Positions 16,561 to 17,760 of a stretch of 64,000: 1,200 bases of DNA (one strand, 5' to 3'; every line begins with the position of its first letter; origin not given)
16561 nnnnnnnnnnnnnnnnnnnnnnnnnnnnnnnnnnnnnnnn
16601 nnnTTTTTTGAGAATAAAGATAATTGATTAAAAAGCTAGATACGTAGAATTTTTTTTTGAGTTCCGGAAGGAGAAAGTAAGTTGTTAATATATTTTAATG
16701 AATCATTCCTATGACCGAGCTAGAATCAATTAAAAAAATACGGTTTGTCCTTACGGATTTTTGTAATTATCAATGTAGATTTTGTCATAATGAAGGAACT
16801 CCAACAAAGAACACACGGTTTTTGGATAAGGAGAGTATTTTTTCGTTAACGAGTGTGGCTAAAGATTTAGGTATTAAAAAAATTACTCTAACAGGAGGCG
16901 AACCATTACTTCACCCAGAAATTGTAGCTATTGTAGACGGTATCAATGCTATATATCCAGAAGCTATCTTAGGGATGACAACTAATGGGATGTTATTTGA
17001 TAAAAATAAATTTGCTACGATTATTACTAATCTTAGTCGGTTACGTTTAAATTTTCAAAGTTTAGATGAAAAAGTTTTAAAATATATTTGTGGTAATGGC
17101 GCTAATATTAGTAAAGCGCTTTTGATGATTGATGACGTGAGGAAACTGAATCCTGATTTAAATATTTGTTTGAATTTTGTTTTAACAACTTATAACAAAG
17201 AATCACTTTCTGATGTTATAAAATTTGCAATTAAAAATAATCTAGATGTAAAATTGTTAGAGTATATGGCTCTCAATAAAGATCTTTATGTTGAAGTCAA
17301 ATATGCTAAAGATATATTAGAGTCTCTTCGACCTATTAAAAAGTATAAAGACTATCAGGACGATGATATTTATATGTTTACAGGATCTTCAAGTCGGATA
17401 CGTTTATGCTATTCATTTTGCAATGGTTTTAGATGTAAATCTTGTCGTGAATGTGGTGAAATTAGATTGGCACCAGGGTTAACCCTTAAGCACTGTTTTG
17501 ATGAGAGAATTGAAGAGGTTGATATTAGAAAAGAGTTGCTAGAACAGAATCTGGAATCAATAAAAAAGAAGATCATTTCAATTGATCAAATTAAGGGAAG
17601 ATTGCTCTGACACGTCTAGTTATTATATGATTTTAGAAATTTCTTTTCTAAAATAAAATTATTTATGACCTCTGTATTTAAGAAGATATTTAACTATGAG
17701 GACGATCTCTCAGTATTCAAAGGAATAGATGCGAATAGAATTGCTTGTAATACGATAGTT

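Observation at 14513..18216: AT-rich island: 675-aa unknown protein + orphan MoaA-like radical SAM + Nudix hydrolase (candidate nucleotide-modifying system)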

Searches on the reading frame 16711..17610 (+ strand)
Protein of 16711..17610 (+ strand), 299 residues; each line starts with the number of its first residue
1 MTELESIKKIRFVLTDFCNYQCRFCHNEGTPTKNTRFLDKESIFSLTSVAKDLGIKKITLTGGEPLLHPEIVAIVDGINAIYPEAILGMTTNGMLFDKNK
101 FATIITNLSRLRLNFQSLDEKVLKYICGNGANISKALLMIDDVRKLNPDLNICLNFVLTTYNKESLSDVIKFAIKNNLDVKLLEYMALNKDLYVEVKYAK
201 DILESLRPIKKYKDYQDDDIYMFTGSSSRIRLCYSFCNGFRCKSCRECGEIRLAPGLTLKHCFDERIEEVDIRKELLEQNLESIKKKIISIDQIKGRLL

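Call 3: search_protein_families(library=pfam, proteins=[window:16711-17610:+], max_evalue=0.1)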
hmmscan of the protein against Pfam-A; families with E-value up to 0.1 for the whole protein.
window:16711-17610:+ (299 aa): 3 families
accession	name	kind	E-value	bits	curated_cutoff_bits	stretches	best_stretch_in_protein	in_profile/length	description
PF04055.27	Radical_SAM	-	3.4e-24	86.3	29.5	1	13-173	2-166/166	Radical SAM superfamily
PF13353.11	Fer4_12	-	9.7e-07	29.6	22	1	15-98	12-96/137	4Fe-4S single cluster domain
PF06463.18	Mob_synth_C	-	0.0074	16.7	37.4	1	180-289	3-116/128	Molybdenum Cofactor Synthesis C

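Call 4: search_protein_families(library=ncbifam, proteins=[window:16711-17610:+], max_evalue=0.1)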
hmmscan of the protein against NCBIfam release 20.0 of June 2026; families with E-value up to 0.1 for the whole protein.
window:16711-17610:+ (299 aa): 69 families (the best 25 are shown)
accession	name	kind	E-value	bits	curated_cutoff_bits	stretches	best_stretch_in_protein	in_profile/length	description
TIGR02666.1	moaA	equivalog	2.3e-39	135.3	284.05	1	7-289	9-303/336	GTP 3',8-cyclase MoaA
TIGR02668.1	moaA_archaeal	equivalog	6.1e-39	133.8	325.25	1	6-289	8-292/303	GTP 3',8-cyclase MoaA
NF001199.0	PRK00164.2-1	equivalog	6.1e-34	117.5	231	1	6-288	10-294/308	GTP 3',8-cyclase MoaA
NF038283.1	viperin_w_prok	equivalog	1.6e-20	73.5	180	1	9-172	3-177/281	viperin family antiviral radical SAM protein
NF049973.1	radical_Rv1681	equivalog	1.3e-16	60.5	380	1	15-119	78-180/326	Rv1681 family radical SAM protein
TIGR04317.1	W_rSAM_matur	equivalog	2.2e-15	56.6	380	1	6-198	2-197/349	tungsten cofactor oxidoreductase radical SAM maturase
TIGR04311.1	rSAM_Geo_metal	subfamily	1.1e-14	54.4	400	1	10-186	5-187/423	radical SAM/SPASM family putative metalloenzyme maturase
TIGR03977.1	rSAM_pair_HxsC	equivalog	1.4e-14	53.7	267.9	1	11-190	28-207/292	His-Xaa-Ser system radical SAM maturase HxsC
TIGR02109.1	PQQ_syn_pqqE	equivalog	2e-14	53.3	381.35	1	14-177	13-173/358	pyrroloquinoline quinone biosynthesis protein PqqE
TIGR04251.1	SCM_rSAM_ScmF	equivalog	1.9e-12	47.2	400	1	7-101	3-98/353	SynChlorMet cassette radical SAM/SPASM protein ScmF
NF050035.1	rSAM_WgK_link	exception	1.9e-11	43.6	650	1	12-186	13-182/367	radical SAM/SPASM peptide maturase WgkB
TIGR04167.1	rSAM_SeCys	equivalog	8.6e-11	41.6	300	1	5-103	5-100/303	arsenosugar biosynthesis radical SAM (seleno)protein ArsS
TIGR04051.1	rSAM_NirJ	equivalog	8.8e-11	41.4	515.45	1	14-181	8-171/354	heme d1 biosynthesis radical SAM protein NirJ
NF045702.1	rSAM_GDGT_ether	equivalog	1.7e-10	40.2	450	1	12-178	90-258/486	tetraether lipid synthase Tes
TIGR04303.1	GeoRSP_rSAM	equivalog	2.8e-10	40.3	400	1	9-179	6-170/325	GeoRSP system radical SAM/SPASM protein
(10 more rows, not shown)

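Call 5: search_protein_families(library=padloc, proteins=[window:16711-17610:+], max_evalue=0.1)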
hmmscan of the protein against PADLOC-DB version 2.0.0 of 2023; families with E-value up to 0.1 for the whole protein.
window:16711-17610:+ (299 aa): 4 families
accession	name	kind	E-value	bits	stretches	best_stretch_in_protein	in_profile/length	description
PDLC02903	pVip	-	4.8e-22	76.7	1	10-192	2-179/257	Viperins not associated with kinases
PDLC02904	pVip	-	2.2e-18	64.7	1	10-190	5-180/262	Viperins associated with kinases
PDLC02905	pVip-kinase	-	4e-05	21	1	6-120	180-296/474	Viperin-kinase fusion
PDLC04689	PDC-M51A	-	0.00025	18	1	4-177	179-353/420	-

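Call 6: find_homologous_proteins(query=window:16711-17610:+)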
Query window:16711-17610:+ (299 aa): 177 proteins with E <= 0.001 among 3138 candidates; the best 120 are listed.
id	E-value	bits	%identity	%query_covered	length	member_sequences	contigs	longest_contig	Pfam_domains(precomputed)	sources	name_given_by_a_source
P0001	2.6e-194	662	100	100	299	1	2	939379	PF04055.28,PF13353.12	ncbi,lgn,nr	ncbi:MAG: radical SAM protein [Candidatus Moranbacteria bacterium]|nr:radical SAM protein [Candidatu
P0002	9.5e-149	513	75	100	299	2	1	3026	PF04055.28,PF13353.12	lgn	-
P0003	1.3e-147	509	75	100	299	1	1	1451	PF04055.28,PF13353.12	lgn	-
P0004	7.7e-116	405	60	95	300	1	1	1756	PF04055.28,PF13353.12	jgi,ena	-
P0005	2.6e-115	403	59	100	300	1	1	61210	PF04055.28,PF13353.12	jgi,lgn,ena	-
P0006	5.4e-113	395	59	100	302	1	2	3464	PF04055.28,PF13353.12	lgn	-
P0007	2.5e-112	393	59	99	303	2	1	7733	PF04055.28,PF13353.12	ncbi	-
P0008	2.0e-111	390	59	99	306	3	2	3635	PF04055.28,PF13353.12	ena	-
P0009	1.1e-110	388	57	99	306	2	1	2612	PF04055.28,PF13353.12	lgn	-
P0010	8.8e-110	385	60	92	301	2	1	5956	PF04055.28,PF13353.12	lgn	-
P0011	1.1e-107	378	59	99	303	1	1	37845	PF04055.28,PF13353.12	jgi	jgi:cyclic pyranopterin phosphate synthase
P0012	3.2e-99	350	54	100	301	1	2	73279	PF04055.28,PF13353.12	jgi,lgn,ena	-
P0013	3.4e-83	298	65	69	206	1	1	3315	-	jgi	-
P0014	2.9e-46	177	34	96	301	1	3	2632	PF04055.28,PF13353.12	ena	-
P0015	5.1e-24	103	30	93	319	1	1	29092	PF04055.28,PF13353.12,PF06463.19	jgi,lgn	-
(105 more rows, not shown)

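Call 10: find_encoding_contigs(protein=P0011, flank=10000, max_places=3)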
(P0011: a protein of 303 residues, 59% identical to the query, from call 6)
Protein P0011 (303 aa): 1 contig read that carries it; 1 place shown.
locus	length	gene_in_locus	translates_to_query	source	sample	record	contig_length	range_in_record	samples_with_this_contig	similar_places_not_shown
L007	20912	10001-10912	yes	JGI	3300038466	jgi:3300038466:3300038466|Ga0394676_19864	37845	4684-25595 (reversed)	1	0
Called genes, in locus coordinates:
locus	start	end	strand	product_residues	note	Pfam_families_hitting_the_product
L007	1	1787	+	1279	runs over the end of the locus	PF01833:TIG (weak), PF20009:GEVED (faint), PF01833:TIG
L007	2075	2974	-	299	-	PF00534:Glycos_transf_1, PF13692:Glyco_trans_1_4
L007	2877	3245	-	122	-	-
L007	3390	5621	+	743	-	PF00251:Glyco_hydro_32N (faint), PF04041:Glyco_hydro_130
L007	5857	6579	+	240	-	PF22769:DCD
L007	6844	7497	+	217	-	PF01327:Pep_deformylase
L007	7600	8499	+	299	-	PF11449:ArsP_2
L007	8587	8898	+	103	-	-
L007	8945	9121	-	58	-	-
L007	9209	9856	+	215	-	-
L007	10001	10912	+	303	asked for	PF13353:Fer4_12, PF04055:Radical_SAM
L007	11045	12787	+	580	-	PF01928:CYTH, PF00485:PRK, PF01928:CYTH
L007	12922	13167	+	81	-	PF04014:MazE_antitoxin (weak)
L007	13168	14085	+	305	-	PF02463:SMC_N (faint), PF00005:ABC_tran, PF13304:AAA_21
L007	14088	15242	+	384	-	PF12679:ABC2_membrane_2, PF12698:ABC2_membrane_3, PF01061:ABC2_membrane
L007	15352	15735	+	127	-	PF13473:Cupredoxin_1, PF00127:Copper-bind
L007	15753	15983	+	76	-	-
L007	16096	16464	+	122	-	PF11750:DUF3307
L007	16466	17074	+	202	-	PF00702:Hydrolase, PF13419:HAD_2, PF13242:Hydrolase_like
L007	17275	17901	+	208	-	PF02585:PIG-L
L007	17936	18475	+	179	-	PF01725:Ham1p_like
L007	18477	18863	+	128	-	PF00293:NUDIX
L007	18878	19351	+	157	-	PF01035:DNA_binding_1 (weak)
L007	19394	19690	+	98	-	PF18905:DUF5661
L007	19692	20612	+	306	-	PF01795:Methyltransf_5, PF13649:Methyltransf_25 (weak), PF13847:Methyltransf_31 (weak)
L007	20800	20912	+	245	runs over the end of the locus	PF04203:Sortase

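Call 18: find_encoding_contigs(protein=P0007, flank=10000, max_places=3)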
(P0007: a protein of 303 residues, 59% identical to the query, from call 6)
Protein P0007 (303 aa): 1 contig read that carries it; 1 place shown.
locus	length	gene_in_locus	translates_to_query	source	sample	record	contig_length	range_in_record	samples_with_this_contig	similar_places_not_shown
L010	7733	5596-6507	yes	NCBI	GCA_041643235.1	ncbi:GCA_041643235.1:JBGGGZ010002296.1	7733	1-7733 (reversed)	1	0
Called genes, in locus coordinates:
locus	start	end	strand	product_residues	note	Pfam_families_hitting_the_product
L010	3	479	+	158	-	?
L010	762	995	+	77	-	-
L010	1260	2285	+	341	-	PF03462:PCRF, PF00472:RF-1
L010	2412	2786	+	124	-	PF13366:PDDEXK_3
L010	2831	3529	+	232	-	PF00005:ABC_tran, PF13304:AAA_21 (faint)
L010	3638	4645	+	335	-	PF18075:FtsX_ECD, PF02687:FtsX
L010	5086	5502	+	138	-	PF00293:NUDIX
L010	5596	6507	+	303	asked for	PF13353:Fer4_12, PF04055:Radical_SAM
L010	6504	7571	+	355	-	PF00152:tRNA-synt_2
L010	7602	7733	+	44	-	?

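Call 20: search_solved_structures(query=window:16711-17610:+, max_evalue=0.001, show_alignments=2)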
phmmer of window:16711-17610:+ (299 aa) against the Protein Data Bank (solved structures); distinct sequences matched with E-value up to 0.001: 17.
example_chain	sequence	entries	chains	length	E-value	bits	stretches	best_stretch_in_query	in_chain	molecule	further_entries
1tv7_A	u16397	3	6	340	4.6e-17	65.8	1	7-191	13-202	Molybdenum cofactor biosynthesis protein A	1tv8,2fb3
2fb2_A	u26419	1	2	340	2.5e-16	63.4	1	7-191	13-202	Molybdenum cofactor biosynthesis protein A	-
8wm2_A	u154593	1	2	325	3.4e-11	46.6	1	11-117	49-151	Fe-S radical SAM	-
6b4c_A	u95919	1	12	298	4.1e-07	33.2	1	12-163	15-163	Viperin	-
9dgw_A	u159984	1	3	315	4.5e-07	33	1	12-163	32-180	Radical SAM core domain-containing protein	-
7n7i_A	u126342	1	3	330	5.3e-07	32.8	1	12-163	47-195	Viperin-like enzyme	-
9dfw_A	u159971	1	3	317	5.8e-07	32.7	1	12-163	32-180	Radical SAM core domain-containing protein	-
7n7h_A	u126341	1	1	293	7.3e-07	32.3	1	10-165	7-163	VIPERIN-LIKE ENZYME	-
9dfn_A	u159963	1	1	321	1.5e-05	28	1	10-164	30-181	Radical SAM core domain-containing protein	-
9dfu_A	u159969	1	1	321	2.5e-05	27.3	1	10-164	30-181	Radical SAM core domain-containing protein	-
5vsl_A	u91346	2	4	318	0.00012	25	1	10-163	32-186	Radical S-adenosyl methionine domain-containing protein 2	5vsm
6q2p_A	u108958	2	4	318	0.00013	25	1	10-163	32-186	Radical S-adenosyl methionine domain-containing protein 2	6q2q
7wzv_A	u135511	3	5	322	0.00017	24.6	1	17-97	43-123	4Fe-4S cluster-binding domain-containing protein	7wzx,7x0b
8ai6_A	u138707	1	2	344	0.00019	24.4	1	10-168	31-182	Putative peptide biosynthesis protein YydG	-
8ai1_A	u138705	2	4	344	0.0002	24.4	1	10-168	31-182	Putative peptide biosynthesis protein YydG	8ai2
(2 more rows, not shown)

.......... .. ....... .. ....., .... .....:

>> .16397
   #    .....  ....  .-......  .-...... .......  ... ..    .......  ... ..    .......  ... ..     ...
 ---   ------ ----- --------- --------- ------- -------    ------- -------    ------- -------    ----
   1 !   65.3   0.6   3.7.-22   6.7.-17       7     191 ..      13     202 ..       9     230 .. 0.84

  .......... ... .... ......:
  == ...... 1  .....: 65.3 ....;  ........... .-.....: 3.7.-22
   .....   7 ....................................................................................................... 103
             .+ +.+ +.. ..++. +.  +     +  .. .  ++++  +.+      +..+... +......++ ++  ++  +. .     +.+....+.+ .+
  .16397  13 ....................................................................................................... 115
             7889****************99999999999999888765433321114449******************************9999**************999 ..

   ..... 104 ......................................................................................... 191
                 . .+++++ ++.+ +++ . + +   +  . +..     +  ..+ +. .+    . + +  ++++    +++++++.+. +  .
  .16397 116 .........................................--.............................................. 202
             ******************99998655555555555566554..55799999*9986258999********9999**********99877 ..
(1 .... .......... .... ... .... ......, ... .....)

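Call 27: search_protein_families(library=ncbifam, proteins=[L007:11045-12787:+, L007:9209-9856:+], max_evalue=0.001)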
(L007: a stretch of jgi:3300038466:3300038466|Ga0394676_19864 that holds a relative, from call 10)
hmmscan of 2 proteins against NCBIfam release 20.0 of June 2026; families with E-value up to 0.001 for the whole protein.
L007:11045-12787:+ (580 aa): 8 families
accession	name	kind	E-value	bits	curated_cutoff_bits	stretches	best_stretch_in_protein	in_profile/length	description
NF004018.0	PRK05480.1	equivalog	3.8e-45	153.9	180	1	209-395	4-192/210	uridine kinase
TIGR00235.1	udk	equivalog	5.8e-41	140.4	220.3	1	210-394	5-191/207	uridine kinase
NF005655.0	PRK07429.1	subfamily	6.5e-38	130.7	236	1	208-456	5-252/326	phosphoribulokinase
TIGR00318.1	cyaB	equivalog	9.4e-17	61.4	57.95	1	416-578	17-169/174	class IV adenylate cyclase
NF005807.0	PRK07667.1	equivalog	5.1e-07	29.4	221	1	199-348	5-158/193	kinase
NF005115.0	PRK06547.1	equivalog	4.7e-06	26.1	173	1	205-351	9-140/172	hypothetical protein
NF006085.0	PRK08233.1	equivalog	5.5e-05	23.1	198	1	210-395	4-167/184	hypothetical protein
NF006743.0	PRK09270.1-2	equivalog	0.00039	19.5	227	1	207-391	24-215/217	nucleoside/nucleotide kinase family protein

L007:9209-9856:+ (215 aa): 0 families

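Call 28: search_protein_families(library=pfam, proteins=[L007:9209-9856:+], max_evalue=0.01)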
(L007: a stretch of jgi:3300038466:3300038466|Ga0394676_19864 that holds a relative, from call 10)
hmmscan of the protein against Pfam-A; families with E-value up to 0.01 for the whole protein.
L007:9209-9856:+ (215 aa): 0 families

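Call 61: predict_structure(alignment_id=A2)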
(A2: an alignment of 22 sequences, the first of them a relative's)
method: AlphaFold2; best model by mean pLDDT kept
length: 299 residues; sequences in the alignment: 22
mean_pLDDT: 86.8   pTM: 0.86
mean pLDDT of the five models: 86.8, 86.7, 86.6, 85.6, 83.5
residues with pLDDT >= 90: 181; 70-90: 83; 50-70: 25; < 50: 10
segments of 3 or more residues with pLDDT < 50: 28-30, 239-242
pLDDT, mean of each block of 10 residues (from residue 1): 81 85 65 77 97 95 89 97 97 80 93 94 89 91 93 94 96 97 80 90 96 86 95 65 60 89 75 94 94 67
secondary structure, 60 per line:
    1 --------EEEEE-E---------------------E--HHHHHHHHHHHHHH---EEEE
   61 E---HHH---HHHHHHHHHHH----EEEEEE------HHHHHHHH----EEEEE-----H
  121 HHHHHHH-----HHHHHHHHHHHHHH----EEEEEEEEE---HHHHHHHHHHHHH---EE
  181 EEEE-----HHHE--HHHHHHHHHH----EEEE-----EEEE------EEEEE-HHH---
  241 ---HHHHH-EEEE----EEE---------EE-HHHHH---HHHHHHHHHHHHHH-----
elements in order: E9-13 H40-53 E57-61 H71-81 E86-91 H98-105 E110-114 H120-127 H133-146 E151-159 H163-175 E179-184 H196-205 E210-213 E219-222 E229-233 H244-248 E250-253 E258-260 H273-277 H281-294

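Call 63: fold_search(model_id=the predicted structure, library=pdb)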
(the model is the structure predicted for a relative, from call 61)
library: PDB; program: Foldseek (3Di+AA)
matches with E <= 10: 1519; with E <= 0.001: 152
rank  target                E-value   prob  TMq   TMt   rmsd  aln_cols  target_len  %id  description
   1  1tv7_B                7.5e-16  1.00  0.80  0.74   3.8       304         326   19  Structure of the S-adenosylmethionine dependent Enzyme MoaA (released 2004-08-31)
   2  2fb2_B                7.5e-16  1.00  0.81  0.75   3.2       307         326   18  Structure of the MoaA Arg17/266/268/Ala triple mutant (released 2006-05-09)
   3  2fb2_A                2.7e-15  1.00  0.81  0.75   3.4       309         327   20  Structure of the MoaA Arg17/266/268/Ala triple mutant (released 2006-05-09)
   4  1tv7_A                5.8e-15  1.00  0.79  0.73   3.7       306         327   19  Structure of the S-adenosylmethionine dependent Enzyme MoaA (released 2004-08-31)
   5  5v1s_A                2.8e-12  1.00  0.66  0.48   5.7       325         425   14  Crystal structure of Streptococcus suis SuiB bound to S-adenosylmethionine (released 2017-08-30)
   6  5v1q_B                6.7e-12  1.00  0.65  0.46   5.7       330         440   13  Crystal structure of Streptococcus suis SuiB (released 2017-08-30)
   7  5vsl_A                1.0e-11  1.00  0.66  0.74   4.3       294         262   16  Crystal structure of viperin with bound [4Fe-4S] cluster and S-adenosylhomocysteine (SAH) (released 2017-06-14)
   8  5v1q_A                1.1e-11  1.00  0.65  0.47   4.9       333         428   14  Crystal structure of Streptococcus suis SuiB (released 2017-08-30)
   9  5v1t_A                1.1e-11  1.00  0.64  0.46   5.5       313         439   13  Crystal structure of Streptococcus suis SuiB bound to precursor peptide SuiA (released 2017-08-30)
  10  7n7h                  1.9e-11  1.00  0.63  0.65   3.6       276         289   19  X-ray crystal structure of Viperin-like enzyme from Nematostella vectensis (released 2021-07-07)
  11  6q2q_B                2.0e-11  1.00  0.67  0.69   5.2       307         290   17  Crystal structure of mouse viperin bound to uridine triphosphate and S-adenosylhomocysteine (released 2020-01-22)
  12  9dfw_A                2.7e-11  1.00  0.68  0.71   4.1       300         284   14  X-ray crystal structure of an engineered Viperin-like enzyme from T. virens with bound CTP and SAM (released 2025-02-12)
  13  6q2q_A                2.9e-11  1.00  0.67  0.69   6.3       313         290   16  Crystal structure of mouse viperin bound to uridine triphosphate and S-adenosylhomocysteine (released 2020-01-22)
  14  7n7i_A                3.4e-11  1.00  0.68  0.72   4.2       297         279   16  X-ray crystal structure of Viperin-like enzyme from Trichoderma virens (released 2021-06-30)
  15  9dgw_B                3.7e-11  1.00  0.68  0.72   4.1       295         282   14  X-ray crystal structure of the Viperin-like enzyme from T. virens with bound CTP and SAM (released 2025-02-12)
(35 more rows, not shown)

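Call 73: search_protein_families(library=phrogs, proteins=[window:16711-17610:+], max_evalue=0.001)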
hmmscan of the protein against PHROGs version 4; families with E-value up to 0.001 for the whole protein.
window:16711-17610:+ (299 aa): 8 families
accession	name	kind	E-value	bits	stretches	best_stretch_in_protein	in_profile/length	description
phrog_1802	-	other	5.4e-16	59.5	1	6-250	42-305/556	radical SAM domain-containing protein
phrog_13987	-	other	3.2e-11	44.1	1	3-237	10-229/274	radical SAM domain-containing protein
phrog_15140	-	other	6.1e-10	39.5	1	14-192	93-271/366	radical SAM domain-containing protein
phrog_27238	-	other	7.4e-10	39.5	1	15-216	30-226/338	radical SAM domain-containing protein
phrog_2076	-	moron, auxiliary metabolic gene and host takeover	9.3e-09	36.1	1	11-172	34-190/247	QueE-like radical SAM domain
phrog_16999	-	other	2.1e-08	35.1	1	13-101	16-102/288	Fe-S oxidoreductase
phrog_14086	-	other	7.3e-06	26.6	1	5-112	84-194/353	radical SAM domain-containing protein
phrog_626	-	DNA, RNA and nucleotide metabolism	9.7e-06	26.3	1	16-86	24-100/164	anaerobic ribonucleotide reductase small subunit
